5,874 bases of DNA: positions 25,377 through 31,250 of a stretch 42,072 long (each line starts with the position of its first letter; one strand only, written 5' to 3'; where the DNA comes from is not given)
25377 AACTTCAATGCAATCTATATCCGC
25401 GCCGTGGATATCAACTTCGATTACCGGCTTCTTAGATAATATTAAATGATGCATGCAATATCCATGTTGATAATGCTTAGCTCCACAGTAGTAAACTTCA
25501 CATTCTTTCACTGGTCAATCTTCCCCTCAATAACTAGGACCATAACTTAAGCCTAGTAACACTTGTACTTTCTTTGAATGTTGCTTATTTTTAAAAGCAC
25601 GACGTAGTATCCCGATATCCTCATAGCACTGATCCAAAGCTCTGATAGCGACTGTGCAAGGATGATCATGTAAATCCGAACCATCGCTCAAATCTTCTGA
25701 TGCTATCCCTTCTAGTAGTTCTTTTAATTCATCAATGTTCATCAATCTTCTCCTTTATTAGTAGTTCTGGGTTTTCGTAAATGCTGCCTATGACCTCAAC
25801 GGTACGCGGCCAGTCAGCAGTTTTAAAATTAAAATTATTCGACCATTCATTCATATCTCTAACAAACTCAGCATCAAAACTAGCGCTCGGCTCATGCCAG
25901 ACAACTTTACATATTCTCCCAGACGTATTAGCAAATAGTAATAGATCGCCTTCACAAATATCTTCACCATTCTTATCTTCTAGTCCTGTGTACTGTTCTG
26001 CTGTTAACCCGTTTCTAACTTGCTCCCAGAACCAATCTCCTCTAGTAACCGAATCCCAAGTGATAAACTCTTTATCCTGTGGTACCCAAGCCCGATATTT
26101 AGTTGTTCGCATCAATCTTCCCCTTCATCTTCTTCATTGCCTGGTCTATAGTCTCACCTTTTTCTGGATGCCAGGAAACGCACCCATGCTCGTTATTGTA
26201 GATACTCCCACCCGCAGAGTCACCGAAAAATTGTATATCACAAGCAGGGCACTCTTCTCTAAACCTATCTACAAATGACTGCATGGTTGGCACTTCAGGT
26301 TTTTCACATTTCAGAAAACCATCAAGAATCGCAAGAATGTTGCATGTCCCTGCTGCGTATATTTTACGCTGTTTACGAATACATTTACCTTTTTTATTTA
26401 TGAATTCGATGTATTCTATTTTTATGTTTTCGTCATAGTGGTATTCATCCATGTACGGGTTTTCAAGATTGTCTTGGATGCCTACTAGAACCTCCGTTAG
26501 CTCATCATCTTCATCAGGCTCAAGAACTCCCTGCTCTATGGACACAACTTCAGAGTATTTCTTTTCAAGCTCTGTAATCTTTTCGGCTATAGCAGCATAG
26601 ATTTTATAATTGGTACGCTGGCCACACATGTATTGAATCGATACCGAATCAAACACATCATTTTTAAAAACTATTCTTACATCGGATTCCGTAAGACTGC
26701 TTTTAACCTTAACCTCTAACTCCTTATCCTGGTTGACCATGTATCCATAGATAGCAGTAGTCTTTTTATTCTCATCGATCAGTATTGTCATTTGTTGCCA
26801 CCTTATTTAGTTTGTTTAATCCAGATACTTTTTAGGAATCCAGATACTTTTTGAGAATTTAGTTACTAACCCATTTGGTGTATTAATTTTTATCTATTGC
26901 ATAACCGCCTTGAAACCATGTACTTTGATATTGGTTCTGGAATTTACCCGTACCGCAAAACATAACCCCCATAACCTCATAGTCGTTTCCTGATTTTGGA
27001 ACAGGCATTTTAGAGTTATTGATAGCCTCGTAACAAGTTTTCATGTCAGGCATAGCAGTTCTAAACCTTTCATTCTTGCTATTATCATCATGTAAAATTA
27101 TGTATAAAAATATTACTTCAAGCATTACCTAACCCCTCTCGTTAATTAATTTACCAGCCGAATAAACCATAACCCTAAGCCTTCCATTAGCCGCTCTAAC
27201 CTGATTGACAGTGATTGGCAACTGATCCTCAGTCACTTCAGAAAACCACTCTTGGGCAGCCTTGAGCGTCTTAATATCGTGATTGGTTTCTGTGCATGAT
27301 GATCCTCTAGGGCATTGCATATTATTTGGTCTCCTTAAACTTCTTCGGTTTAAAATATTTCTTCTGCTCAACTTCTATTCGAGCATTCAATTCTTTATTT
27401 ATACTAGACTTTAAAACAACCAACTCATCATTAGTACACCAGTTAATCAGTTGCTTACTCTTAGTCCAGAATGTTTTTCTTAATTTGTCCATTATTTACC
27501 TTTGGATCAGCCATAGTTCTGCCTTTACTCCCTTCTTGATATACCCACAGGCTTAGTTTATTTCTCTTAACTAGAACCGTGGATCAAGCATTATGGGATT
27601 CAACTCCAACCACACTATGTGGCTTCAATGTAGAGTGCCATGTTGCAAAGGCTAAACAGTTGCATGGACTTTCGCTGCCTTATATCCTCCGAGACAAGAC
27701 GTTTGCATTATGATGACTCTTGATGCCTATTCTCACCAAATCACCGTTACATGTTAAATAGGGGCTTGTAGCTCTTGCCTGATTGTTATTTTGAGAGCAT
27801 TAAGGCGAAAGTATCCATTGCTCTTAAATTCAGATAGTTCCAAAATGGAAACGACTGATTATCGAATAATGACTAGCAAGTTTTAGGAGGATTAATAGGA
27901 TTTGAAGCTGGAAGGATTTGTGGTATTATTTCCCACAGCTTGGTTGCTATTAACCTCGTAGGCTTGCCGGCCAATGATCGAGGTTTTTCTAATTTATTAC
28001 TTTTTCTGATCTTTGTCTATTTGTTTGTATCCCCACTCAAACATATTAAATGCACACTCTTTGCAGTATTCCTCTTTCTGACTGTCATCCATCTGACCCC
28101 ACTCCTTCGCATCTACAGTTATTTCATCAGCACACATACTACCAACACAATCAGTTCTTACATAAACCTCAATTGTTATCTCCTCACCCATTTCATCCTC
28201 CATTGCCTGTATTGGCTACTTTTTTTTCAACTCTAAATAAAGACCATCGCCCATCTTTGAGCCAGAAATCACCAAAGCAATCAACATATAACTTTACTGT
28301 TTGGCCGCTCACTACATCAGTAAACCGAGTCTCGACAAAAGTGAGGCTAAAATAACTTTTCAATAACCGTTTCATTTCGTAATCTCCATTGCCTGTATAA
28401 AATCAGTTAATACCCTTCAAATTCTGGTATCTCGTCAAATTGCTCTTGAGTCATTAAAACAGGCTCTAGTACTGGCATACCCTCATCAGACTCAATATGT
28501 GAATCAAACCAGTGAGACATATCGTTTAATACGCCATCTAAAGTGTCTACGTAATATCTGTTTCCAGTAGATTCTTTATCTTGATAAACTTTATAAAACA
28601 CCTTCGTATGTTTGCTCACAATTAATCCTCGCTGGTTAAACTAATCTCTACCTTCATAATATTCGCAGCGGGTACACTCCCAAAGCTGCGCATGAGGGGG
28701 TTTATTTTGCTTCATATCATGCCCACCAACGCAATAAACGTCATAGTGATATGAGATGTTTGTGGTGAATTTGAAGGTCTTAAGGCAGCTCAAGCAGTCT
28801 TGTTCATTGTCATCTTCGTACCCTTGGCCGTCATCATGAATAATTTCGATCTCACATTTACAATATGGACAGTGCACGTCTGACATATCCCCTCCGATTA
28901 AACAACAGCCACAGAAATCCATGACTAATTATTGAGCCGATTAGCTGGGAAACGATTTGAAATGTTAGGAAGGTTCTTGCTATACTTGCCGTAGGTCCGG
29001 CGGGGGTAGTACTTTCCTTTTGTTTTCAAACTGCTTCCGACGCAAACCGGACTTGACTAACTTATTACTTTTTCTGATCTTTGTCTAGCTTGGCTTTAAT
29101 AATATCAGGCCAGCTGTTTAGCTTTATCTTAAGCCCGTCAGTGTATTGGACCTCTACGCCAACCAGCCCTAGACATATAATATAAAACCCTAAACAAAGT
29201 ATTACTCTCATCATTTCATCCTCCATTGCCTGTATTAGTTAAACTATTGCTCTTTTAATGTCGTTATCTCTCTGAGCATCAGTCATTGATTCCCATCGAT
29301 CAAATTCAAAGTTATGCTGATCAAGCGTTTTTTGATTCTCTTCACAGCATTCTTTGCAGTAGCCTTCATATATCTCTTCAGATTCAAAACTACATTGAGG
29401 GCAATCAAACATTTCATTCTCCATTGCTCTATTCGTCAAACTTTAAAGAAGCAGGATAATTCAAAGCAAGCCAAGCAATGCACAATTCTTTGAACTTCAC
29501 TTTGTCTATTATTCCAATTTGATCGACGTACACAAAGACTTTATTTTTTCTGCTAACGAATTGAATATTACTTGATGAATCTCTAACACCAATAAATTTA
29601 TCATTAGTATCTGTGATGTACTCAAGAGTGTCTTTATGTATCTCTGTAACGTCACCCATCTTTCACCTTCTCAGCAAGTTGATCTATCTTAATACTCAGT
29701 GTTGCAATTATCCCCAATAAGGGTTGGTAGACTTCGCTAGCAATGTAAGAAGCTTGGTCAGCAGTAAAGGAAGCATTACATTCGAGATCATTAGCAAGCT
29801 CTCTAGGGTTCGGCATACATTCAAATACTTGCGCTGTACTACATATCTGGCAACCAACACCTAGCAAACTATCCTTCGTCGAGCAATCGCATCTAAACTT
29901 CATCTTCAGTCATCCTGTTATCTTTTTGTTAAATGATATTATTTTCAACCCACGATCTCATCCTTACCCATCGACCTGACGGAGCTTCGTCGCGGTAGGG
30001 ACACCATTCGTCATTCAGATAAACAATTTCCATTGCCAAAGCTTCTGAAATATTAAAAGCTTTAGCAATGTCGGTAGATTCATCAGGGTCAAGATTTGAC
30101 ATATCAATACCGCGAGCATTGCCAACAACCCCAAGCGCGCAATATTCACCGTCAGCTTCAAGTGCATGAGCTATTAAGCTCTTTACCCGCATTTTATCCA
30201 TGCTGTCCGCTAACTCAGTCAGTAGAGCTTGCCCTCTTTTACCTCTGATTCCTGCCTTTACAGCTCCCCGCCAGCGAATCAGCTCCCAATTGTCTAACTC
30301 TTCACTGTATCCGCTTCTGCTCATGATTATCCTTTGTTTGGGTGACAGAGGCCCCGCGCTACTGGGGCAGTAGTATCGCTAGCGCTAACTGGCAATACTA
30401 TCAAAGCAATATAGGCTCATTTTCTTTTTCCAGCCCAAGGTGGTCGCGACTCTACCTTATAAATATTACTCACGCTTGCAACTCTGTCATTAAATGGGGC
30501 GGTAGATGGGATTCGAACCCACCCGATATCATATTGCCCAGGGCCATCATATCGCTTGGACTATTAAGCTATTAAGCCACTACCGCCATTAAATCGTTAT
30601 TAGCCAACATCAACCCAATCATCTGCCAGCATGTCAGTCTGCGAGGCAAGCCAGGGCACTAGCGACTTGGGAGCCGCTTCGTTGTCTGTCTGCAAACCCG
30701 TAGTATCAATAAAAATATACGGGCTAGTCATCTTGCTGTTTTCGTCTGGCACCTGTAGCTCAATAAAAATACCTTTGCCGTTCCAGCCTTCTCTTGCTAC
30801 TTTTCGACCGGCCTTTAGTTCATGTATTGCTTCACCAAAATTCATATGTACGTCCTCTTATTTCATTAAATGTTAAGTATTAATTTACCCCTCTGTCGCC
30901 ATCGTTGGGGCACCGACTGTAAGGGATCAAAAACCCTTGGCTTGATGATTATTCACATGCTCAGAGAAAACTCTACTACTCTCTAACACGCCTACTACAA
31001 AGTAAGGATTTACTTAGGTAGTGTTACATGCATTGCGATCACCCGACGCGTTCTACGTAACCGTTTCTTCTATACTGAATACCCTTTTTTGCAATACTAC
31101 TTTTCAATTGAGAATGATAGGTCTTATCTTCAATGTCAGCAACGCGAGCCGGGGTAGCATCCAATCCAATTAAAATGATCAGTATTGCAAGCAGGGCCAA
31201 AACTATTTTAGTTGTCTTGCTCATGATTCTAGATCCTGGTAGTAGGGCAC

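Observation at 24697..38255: Five copies of a 17-bp dyad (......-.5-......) embedded in sigma70-like promoters, with no recognisable repressor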

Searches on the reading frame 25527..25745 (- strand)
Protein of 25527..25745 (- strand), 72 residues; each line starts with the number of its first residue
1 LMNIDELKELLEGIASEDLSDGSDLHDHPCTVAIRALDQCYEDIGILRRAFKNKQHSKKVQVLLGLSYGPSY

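Call 81: search_protein_families(library=pfam, max_evalue=10, proteins=[window:25527-25745:-])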
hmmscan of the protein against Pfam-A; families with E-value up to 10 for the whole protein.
window:25527-25745:- (72 aa): 0 families

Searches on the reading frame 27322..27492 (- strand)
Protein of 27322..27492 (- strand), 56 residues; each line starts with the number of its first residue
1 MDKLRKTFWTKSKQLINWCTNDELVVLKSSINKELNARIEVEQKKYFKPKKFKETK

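Call 81: search_protein_families(library=pfam, max_evalue=10, proteins=[window:27322-27492:-])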
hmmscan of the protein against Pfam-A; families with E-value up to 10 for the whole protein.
window:27322-27492:- (56 aa): 0 families

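Call 100: search_solved_structures(query=window:27322-27492:-, max_evalue=10)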
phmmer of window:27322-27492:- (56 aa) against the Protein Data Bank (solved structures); distinct sequences matched with E-value up to 10: 0.

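Call 101: search_dna_similar(query=window:27322-27492:-, collection=phages, mode=protein, max_evalue=1, max_rows=10)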
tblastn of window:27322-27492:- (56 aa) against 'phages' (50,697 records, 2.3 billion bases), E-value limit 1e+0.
No match.

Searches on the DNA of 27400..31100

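Call 86: search_rna_families(source=window, start=27400, end=31100, threshold=evalue, max_evalue=1, show_alignments=2)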
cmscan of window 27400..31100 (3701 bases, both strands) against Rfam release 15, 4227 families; matches with E-value up to 1: 2.
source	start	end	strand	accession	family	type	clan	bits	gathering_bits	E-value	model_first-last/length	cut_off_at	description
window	30498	30587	-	RF01852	tRNA-Sec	Gene; tRNA;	CL00001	27.1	47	0.022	1-91/91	no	Selenocysteine transfer RNA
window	30030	30071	-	RF00735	mir-367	Gene; miRNA;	-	20.1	54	0.86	1-68/68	no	mir-367 microRNA precursor family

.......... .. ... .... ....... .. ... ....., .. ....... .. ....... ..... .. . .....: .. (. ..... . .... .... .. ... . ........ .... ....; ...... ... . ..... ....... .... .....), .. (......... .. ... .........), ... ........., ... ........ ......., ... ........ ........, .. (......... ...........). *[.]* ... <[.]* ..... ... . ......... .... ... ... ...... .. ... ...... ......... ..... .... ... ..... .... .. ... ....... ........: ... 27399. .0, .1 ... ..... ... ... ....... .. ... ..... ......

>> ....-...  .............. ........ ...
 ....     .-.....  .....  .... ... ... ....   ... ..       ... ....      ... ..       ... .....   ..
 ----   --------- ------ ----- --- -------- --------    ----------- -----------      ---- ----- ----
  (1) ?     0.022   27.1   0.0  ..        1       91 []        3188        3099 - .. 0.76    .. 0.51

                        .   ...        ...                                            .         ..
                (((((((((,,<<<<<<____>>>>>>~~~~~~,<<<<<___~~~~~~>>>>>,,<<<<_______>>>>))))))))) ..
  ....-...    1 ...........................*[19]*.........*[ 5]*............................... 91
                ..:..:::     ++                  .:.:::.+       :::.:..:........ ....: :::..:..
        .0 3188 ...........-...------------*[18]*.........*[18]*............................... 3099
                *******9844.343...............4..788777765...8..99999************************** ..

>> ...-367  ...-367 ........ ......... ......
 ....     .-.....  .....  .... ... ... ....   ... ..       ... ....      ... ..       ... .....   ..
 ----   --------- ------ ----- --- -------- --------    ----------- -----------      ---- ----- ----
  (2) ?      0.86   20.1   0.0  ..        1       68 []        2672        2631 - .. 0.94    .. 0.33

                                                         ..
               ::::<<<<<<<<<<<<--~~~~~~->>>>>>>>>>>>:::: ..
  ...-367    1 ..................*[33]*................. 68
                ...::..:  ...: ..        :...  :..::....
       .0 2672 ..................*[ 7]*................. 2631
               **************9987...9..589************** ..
